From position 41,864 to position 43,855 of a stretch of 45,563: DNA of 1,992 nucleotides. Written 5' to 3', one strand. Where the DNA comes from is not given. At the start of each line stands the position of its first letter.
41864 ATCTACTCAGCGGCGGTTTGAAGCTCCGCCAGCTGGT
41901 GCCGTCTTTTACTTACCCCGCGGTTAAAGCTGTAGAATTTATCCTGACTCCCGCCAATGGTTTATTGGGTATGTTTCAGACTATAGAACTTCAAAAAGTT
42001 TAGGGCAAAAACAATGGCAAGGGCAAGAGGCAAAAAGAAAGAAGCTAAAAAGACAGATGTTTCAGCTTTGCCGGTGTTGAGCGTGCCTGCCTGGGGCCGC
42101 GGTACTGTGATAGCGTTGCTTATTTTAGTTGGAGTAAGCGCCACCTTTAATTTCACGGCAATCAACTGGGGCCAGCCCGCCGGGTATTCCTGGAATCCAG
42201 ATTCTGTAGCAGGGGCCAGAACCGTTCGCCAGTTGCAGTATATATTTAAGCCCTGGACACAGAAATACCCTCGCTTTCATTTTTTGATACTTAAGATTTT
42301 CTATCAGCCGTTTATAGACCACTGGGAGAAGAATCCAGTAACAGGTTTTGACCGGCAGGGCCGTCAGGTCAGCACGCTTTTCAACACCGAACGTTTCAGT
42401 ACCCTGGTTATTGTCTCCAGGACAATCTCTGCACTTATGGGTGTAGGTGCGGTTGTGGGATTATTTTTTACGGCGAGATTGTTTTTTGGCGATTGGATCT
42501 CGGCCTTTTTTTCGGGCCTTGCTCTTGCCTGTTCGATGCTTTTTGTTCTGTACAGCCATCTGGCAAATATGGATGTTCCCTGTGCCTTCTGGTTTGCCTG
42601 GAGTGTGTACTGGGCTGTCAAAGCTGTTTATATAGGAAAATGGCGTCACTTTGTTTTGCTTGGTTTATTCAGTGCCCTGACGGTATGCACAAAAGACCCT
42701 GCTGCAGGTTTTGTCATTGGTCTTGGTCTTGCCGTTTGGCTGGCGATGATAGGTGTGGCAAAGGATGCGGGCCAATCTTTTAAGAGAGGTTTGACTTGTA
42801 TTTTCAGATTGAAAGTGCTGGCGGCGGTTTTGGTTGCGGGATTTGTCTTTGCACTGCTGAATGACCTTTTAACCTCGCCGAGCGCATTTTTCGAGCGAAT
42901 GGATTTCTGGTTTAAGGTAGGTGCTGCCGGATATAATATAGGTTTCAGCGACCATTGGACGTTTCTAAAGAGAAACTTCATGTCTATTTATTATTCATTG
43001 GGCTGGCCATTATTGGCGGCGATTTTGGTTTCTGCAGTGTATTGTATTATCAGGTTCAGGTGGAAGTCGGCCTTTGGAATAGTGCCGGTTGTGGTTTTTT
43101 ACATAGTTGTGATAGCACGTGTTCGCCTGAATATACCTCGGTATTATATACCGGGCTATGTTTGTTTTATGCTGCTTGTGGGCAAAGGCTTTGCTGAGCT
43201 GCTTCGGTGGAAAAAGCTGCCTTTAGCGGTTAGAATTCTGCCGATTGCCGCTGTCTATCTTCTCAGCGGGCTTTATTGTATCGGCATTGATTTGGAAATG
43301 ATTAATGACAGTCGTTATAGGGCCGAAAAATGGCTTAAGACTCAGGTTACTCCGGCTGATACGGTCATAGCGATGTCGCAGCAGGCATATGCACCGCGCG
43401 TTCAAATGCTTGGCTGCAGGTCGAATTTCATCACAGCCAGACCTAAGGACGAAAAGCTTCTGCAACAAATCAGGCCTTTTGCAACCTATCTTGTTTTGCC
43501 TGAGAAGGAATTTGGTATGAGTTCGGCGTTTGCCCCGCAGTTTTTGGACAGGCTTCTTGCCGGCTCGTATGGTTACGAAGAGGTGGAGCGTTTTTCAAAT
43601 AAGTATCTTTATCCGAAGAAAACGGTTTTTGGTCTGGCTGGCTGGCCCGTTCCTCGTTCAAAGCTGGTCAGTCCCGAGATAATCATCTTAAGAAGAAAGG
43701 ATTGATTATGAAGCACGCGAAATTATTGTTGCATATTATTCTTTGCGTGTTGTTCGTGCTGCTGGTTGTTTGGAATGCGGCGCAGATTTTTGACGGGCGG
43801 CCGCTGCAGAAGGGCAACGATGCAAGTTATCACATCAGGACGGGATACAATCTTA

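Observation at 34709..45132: Tightly packed 7-gene operon: candidate polyprenyl-phosphate-sugar dependent periplasmic glycosylation/methylation system with four GT-C enzymes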

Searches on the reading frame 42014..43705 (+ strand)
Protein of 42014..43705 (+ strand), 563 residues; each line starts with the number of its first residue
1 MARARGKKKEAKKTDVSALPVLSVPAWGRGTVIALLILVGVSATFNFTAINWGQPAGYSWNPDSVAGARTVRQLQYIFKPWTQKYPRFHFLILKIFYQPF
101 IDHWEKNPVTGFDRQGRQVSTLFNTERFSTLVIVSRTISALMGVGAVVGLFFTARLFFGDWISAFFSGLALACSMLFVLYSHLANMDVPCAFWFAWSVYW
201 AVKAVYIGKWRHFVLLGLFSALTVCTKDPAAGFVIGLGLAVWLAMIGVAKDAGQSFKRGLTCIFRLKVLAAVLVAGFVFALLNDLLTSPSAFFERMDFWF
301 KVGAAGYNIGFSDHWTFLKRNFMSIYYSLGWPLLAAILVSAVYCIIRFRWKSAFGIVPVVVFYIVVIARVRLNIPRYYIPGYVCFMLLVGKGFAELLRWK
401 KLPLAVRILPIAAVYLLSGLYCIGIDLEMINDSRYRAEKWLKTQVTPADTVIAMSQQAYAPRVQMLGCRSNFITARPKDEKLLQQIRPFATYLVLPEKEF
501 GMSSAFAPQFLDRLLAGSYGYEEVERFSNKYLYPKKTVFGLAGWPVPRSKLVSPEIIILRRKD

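Call 5: search_protein_families(library=pfam, proteins=[window:42014-43705:+], max_evalue=0.01)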
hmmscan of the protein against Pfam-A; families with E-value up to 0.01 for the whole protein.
window:42014-43705:+ (563 aa): 1 family
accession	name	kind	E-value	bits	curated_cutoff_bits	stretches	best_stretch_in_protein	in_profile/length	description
PF13231.12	PMT_2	-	6.2e-09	36.7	26.1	1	136-243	25-129/160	Dolichyl-phosphate-mannose-protein mannosyltransferase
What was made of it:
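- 42014..43705 (+): GTC6: a PMT_2-type GT-C membrane protein (563 aa) with a C-terminal soluble domain. It is lineage-restricted. PF13231 36.7 bits against a gathering score of 26.1 (call 5).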

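Call 6: search_protein_families(library=ncbifam, proteins=[window:42014-43705:+], max_evalue=0.01)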
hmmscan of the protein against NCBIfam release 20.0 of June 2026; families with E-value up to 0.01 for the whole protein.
window:42014-43705:+ (563 aa): 0 families

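Call 7: find_encoding_contigs(protein=window:42014-43705:+, flank=10000, max_places=6)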
Protein window:42014-43705:+ (563 aa): 5 contigs read that carry it; 2 places shown.
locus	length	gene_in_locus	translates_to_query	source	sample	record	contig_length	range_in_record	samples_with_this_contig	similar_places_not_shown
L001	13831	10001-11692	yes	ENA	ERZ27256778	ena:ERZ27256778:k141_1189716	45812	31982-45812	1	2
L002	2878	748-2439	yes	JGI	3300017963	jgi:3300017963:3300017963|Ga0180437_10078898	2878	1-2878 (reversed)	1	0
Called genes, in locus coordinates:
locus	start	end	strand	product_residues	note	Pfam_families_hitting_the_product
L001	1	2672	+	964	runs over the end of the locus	PF00005:ABC_tran (faint), PF02463:SMC_N (faint), PF13191:AAA_16 (faint), PF13304:AAA_21 (faint), PF13555:AAA_29 (faint), PF20703:nSTAND1 (faint), PF17760:UvrA_inter, PF17755:UvrA_DNA-bind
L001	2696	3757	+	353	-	PF01008:IF-2B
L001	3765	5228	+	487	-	PF13489:Methyltransf_23, PF07021:MetW (weak), PF08242:Methyltransf_12, PF13649:Methyltransf_25 (weak), PF13847:Methyltransf_31, PF00535:Glycos_transf_2, PF10111:Glyco_tranf_2_2, PF13641:Glyco_tranf_2_3 (weak)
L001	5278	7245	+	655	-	PF13429:TPR_15 (weak), PF13432:TPR_16, PF14559:TPR_19 (weak), PF12895:ANAPC3, PF13432:TPR_16 (weak), PF00515:TPR_1 (weak), PF00515:TPR_1, PF07719:TPR_2, +21 more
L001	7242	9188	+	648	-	PF13371:TPR_9 (faint), PF00515:TPR_1 (weak), PF13424:TPR_12, PF13414:TPR_11 (weak), PF13432:TPR_16, PF00515:TPR_1 (weak), PF07719:TPR_2 (weak), PF13424:TPR_12, +11 more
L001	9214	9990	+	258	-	PF13489:Methyltransf_23 (weak), PF13847:Methyltransf_31 (faint), PF08241:Methyltransf_11, PF13649:Methyltransf_25 (weak)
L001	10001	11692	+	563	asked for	PF13231:PMT_2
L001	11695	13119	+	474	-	PF13231:PMT_2 (weak)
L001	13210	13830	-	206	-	?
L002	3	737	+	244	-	?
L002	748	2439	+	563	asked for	PF13231:PMT_2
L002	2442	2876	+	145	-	?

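Call 19: search_solved_structures(query=window:42014-43705:+, max_evalue=1)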
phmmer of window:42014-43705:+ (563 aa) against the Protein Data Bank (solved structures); distinct sequences matched with E-value up to 1: 0.

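Call 25: search_protein_families(library=pfam, proteins=[window:42014-43705:+], max_evalue=10)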
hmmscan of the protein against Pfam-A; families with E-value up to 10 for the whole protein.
window:42014-43705:+ (563 aa): 1 family
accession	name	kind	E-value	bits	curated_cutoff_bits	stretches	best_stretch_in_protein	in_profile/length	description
PF13231.12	PMT_2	-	6.2e-09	36.7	26.1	1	136-243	25-129/160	Dolichyl-phosphate-mannose-protein mannosyltransferase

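Call 28: find_homologous_proteins(query=window:42014-43705:+, max_evalue=0.00001)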
Query window:42014-43705:+ (563 aa): 32 proteins with E <= 0.00001 among 8000 candidates.
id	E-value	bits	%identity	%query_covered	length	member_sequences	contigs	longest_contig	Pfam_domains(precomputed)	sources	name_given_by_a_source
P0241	0.0e+0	1172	90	100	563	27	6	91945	PF13231.13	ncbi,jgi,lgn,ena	-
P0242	4.4e-278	942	72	100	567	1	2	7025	PF02366.25,PF13231.13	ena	-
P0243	4.8e-262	889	69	99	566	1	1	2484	PF02366.25,PF13231.13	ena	-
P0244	1.5e-257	874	71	95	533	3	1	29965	PF02366.25,PF13231.13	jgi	-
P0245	5.3e-248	842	67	97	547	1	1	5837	PF02366.25,PF13231.13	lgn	-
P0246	1.3e-237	808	61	99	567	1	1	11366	PF13231.13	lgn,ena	-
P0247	1.9e-223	761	60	99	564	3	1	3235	PF02366.25,PF13231.13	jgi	-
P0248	1.3e-222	759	60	99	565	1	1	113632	PF13231.13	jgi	jgi:hypothetical protein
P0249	1.9e-213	728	56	98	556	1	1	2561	PF02366.25,PF13231.13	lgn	-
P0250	1.1e-207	709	56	97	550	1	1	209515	PF13231.13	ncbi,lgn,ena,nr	ncbi:MAG: hypothetical protein FVQ80_01585 [Planctomycetes bacterium]|nr:hypothetical protein [Planc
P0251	2.2e-205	702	53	100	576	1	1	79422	PF02366.25,PF13231.13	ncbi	-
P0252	6.9e-203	693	69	80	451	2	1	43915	PF02366.25,PF13231.13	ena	-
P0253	1.2e-195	669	51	99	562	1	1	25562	PF13231.13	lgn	-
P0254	2.2e-194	665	53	100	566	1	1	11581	PF13231.13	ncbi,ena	-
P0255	1.4e-189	650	53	100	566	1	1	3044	PF02366.25,PF13231.13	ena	-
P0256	3.7e-176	605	51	96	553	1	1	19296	PF02366.25,PF13231.13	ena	-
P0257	1.3e-172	594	50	95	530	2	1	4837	PF02366.25,PF13231.13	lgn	-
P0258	3.8e-169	582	50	96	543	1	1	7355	PF02366.25,PF13231.13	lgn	-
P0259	4.4e-169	582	49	91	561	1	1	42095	PF13231.13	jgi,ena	-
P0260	3.3e-168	579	49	95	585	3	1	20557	PF13231.13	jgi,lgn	jgi:4-amino-4-deoxy-L-arabinose transferase-like glycosyltransferase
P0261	2.0e-164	566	49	93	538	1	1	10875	PF02366.25,PF13231.13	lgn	-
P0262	4.1e-163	562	46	100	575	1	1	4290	PF13231.13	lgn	-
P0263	1.2e-155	537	50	84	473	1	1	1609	PF02366.25,PF13231.13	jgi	jgi:4-amino-4-deoxy-L-arabinose transferase-like glycosyltransferase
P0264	4.9e-150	519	44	99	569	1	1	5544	PF13231.13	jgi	jgi:hypothetical protein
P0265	5.4e-147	509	60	65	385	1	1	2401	PF13231.13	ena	-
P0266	4.9e-144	499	43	94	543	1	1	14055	PF13231.13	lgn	-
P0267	1.2e-140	488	47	83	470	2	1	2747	PF02366.25,PF13231.13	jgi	jgi:hypothetical protein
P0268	4.7e-133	463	41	95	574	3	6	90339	PF02366.25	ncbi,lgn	-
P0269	1.0e-128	449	40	99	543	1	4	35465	PF13231.13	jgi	jgi:hypothetical protein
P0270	8.8e-111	389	58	54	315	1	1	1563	PF02366.25,PF13231.13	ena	-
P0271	1.2e-79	287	32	92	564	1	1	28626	PF13231.13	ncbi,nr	ncbi:MAG: glycosyltransferase family 39 protein [Planctomycetaceae bacterium]|nr:glycosyltransferase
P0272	5.1e-17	80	22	84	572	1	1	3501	PF13231.13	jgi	jgi:hypothetical protein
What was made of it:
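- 42014..43705 (+): Only 32 homologues were found, all from Planctomycetota, most carrying PF13231 with or without PF02366 (call 28).
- One JGI homologue is named 'Ara4N transferase-like' (calls 25, 28).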

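Call 36: search_protein_families(library=pfam, alignment_id=A3, max_evalue=0.001)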
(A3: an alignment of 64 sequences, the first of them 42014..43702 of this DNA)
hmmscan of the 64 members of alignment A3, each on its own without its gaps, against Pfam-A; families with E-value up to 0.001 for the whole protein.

A. member 1, window:42014-43702:+ (563 aa): 1 family
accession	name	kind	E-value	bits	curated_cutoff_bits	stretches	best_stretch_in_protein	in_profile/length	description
PF13231.12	PMT_2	-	6.2e-09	36.7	26.1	1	136-243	25-129/160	Dolichyl-phosphate-mannose-protein mannosyltransferase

B. families by the number of members that match (of 64 scanned): 41 families (the first 25 are shown)
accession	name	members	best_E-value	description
PF13231.12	PMT_2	12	1.7e-13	Dolichyl-phosphate-mannose-protein mannosyltransferase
PF09586.16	YfhO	4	2.3e-16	Bacterial membrane protein YfhO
PF00474.23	SSF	2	2.4e-23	Sodium:solute symporter family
PF04932.20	Wzy_C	2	1.1e-21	O-Antigen ligase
PF00515.34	TPR_1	2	5.3e-14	Tetratricopeptide repeat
PF02366.24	PMT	2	4.5e-13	Dolichyl-phosphate-mannose-protein mannosyltransferase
PF13414.12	TPR_11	2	2.2e-12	TPR repeat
PF13181.12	TPR_8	2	1.2e-11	Tetratricopeptide repeat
PF07719.23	TPR_2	2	5.7e-11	Tetratricopeptide repeat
PF01943.22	Polysacc_synt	2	5.6e-10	Polysaccharide biosynthesis protein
PF13431.12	TPR_17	2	4.7e-09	Tetratricopeptide repeat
PF13428.12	TPR_14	2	7.3e-09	Tetratricopeptide repeat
PF14559.12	TPR_19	2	1.6e-07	Tetratricopeptide repeat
PF13424.12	TPR_12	2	1.5e-06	Tetratricopeptide repeat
PF13432.12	TPR_16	2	1.8e-06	Tetratricopeptide repeat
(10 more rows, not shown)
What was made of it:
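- Of 63 such neighbours, 12 hit PMT_2, 4 YfhO, 2 PMT, 1 PTPS_related and 1 DUF2079 (call 36).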

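Call 48: find_encoding_contigs(protein=P0250, flank=10000, max_places=1)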
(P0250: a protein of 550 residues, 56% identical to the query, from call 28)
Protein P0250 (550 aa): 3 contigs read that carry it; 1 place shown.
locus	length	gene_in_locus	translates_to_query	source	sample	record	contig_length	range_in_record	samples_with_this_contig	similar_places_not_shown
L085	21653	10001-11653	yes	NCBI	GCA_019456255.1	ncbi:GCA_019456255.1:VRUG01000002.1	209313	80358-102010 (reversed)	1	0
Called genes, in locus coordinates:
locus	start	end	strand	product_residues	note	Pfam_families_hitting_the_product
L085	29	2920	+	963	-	PF00005:ABC_tran (faint), PF02463:SMC_N (faint), PF03193:RsgA_GTPase (faint), PF13191:AAA_16 (faint), PF13304:AAA_21 (faint), PF13555:AAA_29 (faint), PF17760:UvrA_inter, PF17755:UvrA_DNA-bind, +1 more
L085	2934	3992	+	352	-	PF01008:IF-2B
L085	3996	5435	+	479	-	PF13489:Methyltransf_23, PF07021:MetW (weak), PF08241:Methyltransf_11 (weak), PF08242:Methyltransf_12, PF13649:Methyltransf_25, PF13847:Methyltransf_31, PF13506:Glyco_transf_21 (weak), PF00535:Glycos_transf_2, +2 more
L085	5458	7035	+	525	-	PF00535:Glycos_transf_2, PF13641:Glyco_tranf_2_3 (weak), PF07021:MetW (weak), PF13489:Methyltransf_23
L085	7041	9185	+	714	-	PF09586:YfhO (weak)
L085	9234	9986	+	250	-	PF13489:Methyltransf_23 (weak), PF08241:Methyltransf_11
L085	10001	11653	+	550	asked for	PF13231:PMT_2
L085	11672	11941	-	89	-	PF01106:NifU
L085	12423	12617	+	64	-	-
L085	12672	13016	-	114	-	PF00472:RF-1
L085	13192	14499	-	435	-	PF04471:Mrr_cat (weak)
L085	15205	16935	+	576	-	PF02776:TPP_enzyme_N, PF00205:TPP_enzyme_M, PF02775:TPP_enzyme_C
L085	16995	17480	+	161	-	PF01842:ACT, PF22629:ACT_AHAS_ss, PF13710:ACT_5, PF10369:ALS_ss_C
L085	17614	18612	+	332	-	PF03446:NAD_binding_2 (weak), PF07991:KARI_N, PF01450:KARI_C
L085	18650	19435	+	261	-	-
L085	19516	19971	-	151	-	PF11805:DUF3326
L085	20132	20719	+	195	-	PF13274:SocA_Panacea (faint)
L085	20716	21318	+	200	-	-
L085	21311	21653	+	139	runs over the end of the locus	-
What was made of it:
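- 42014..43705 (+): A homologue holds the same position after MT258 in L085 (call 48).
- MT258-GTC6-like is kept while the cassette between them is swapped (call 48).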

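Call 49: find_encoding_contigs(protein=P0268, flank=10000, max_places=1)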
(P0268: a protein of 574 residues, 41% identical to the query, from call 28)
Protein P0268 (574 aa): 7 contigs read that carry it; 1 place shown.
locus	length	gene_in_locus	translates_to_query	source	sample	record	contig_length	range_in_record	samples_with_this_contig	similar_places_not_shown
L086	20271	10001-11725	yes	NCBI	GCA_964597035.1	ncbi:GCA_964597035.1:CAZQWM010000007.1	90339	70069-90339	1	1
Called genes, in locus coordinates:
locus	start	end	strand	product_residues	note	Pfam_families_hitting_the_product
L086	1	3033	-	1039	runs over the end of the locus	PF03958:Secretin_N, PF00263:Secretin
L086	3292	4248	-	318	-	-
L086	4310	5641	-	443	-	PF13435:Cytochrome_C554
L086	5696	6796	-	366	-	PF07610:DUF1573, PF22544:HYDIN_VesB_CFA65-like_Ig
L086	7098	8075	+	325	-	PF00535:Glycos_transf_2, PF10111:Glyco_tranf_2_2, PF13641:Glyco_tranf_2_3 (weak)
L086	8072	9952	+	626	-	PF13231:PMT_2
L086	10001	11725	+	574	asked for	PF02366:PMT (weak)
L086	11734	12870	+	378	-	PF13439:Glyco_transf_4, PF13477:Glyco_trans_4_2 (weak), PF20706:GT4-conflict, PF00534:Glycos_transf_1, PF13692:Glyco_trans_1_4, PF13524:Glyco_trans_1_2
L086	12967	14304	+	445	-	PF27533:CapK_C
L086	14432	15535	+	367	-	PF13439:Glyco_transf_4, PF13579:Glyco_trans_4_4 (faint), PF20706:GT4-conflict, PF00534:Glycos_transf_1, PF13692:Glyco_trans_1_4, PF13524:Glyco_trans_1_2 (weak)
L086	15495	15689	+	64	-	-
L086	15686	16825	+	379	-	PF04230:PS_pyruv_trans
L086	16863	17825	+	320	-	PF03706:LPG_synthase_TM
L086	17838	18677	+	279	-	PF13489:Methyltransf_23, PF05175:MTS, PF13847:Methyltransf_31, PF08241:Methyltransf_11 (weak), PF08242:Methyltransf_12, PF13649:Methyltransf_25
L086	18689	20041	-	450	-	PF00464:SHMT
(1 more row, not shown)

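Call 79: search_protein_families(library=pfam, proteins=[L001:13210-13830:-, L085:7041-9185:+, L085:5458-7035:+], max_evalue=0.01)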
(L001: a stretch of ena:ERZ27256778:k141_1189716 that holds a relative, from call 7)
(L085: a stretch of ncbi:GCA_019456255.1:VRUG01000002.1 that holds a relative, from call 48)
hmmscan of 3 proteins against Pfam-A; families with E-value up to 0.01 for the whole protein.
L001:13210-13830:- (206 aa): 7 families
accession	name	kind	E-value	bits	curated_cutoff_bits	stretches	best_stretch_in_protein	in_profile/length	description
PF08241.18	Methyltransf_11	-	7e-16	59.1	21.2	1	4-95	1-94/95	Methyltransferase domain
PF08242.18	Methyltransf_12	-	7.5e-14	52.7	30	1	4-93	1-97/98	Methyltransferase domain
PF13649.12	Methyltransf_25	-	7.8e-13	49.4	27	1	3-90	1-95/97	Methyltransferase domain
PF13847.12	Methyltransf_31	-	6.4e-12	45.8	27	1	2-101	6-114/145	Methyltransferase domain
PF13489.12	Methyltransf_23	-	9.1e-11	42.2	27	1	2-143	25-161/164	Methyltransferase domain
PF05401.17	NodS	-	0.00041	20.7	24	1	2-88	46-133/201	Nodulation protein S (NodS)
PF08003.17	Methyltransf_9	-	0.0014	18.1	23.8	1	2-87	118-209/315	Protein of unknown function (DUF1698)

L085:7041-9185:+ (714 aa): 1 family
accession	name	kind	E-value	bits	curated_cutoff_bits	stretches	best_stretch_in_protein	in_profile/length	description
PF09586.16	YfhO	-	4.9e-07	28.9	28.5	1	669-713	786-830/835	Bacterial membrane protein YfhO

L085:5458-7035:+ (525 aa): 9 families
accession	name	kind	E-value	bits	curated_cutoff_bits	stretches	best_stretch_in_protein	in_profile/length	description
PF00535.33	Glycos_transf_2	-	1.2e-19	71.4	23.3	1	29-202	2-165/168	Glycosyl transferase family 2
PF13489.12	Methyltransf_23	-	1.6e-11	44.7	27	1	302-450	20-161/164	Methyltransferase domain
PF07021.18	MetW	-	1.5e-07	31.7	21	1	296-415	5-123/193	Methionine biosynthesis protein MetW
PF13641.12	Glyco_tranf_2_3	-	3.5e-05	24.4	27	1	27-147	3-119/230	Glycosyltransferase like family 2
PF08241.18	Methyltransf_11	-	0.00012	23.1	21.2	1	309-386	1-83/95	Methyltransferase domain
PF13649.12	Methyltransf_25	-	0.0017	19.4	27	1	308-384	1-87/97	Methyltransferase domain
PF08242.18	Methyltransf_12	-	0.0029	18.7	30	1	309-389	1-91/98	Methyltransferase domain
PF02353.26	CMAS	-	0.0045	16.8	27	1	301-377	59-141/273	Mycolic acid cyclopropane synthetase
PF13847.12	Methyltransf_31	-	0.0081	16.3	27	0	305-334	4-36/145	Methyltransferase domain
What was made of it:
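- Checked: The next ORF (45223 to the window end) is convergent on the - strand, and on the sister contig L001 it is another class I methyltransferase (calls 7, 79).
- A reverse-order GT2-MT fusion followed by a YfhO-like protein occurs inside the same frame in L085 (calls 48, 79).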
